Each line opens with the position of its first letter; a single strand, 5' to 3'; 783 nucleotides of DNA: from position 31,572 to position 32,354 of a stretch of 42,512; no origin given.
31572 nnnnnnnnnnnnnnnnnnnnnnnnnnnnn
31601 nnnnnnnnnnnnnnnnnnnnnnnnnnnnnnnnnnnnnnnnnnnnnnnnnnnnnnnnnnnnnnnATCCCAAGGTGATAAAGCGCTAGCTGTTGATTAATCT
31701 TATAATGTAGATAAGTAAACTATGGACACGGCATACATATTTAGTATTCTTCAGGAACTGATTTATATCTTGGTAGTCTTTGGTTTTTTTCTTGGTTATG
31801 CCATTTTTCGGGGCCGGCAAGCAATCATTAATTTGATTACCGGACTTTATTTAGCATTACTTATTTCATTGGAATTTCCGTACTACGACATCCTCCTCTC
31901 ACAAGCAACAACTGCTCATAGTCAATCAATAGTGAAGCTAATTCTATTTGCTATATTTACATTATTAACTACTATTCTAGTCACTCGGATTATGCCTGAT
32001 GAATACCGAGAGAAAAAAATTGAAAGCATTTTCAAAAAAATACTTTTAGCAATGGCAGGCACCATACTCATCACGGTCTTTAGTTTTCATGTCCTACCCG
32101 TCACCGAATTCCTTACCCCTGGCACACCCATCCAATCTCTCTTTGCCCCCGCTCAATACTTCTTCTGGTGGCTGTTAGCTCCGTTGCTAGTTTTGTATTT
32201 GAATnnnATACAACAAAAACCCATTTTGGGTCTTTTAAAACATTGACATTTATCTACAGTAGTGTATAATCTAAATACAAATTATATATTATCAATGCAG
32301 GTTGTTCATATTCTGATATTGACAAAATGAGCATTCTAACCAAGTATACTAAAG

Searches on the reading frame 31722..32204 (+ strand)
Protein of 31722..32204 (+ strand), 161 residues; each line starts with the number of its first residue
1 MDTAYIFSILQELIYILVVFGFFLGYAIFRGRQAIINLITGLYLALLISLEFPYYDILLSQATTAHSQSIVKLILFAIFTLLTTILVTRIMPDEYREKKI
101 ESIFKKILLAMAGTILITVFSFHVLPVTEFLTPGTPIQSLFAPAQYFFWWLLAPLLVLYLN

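Call 3: search_protein_families(library=pfam, proteins=[window:31722-32204:+], max_evalue=0.01)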
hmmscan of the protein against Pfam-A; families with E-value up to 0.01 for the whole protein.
window:31722-32204:+ (161 aa): 1 family
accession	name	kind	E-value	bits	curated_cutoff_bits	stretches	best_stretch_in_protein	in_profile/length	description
PF02535.28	Zip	-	0.0029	17.3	35.1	1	58-135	226-300/323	ZIP Zinc transporter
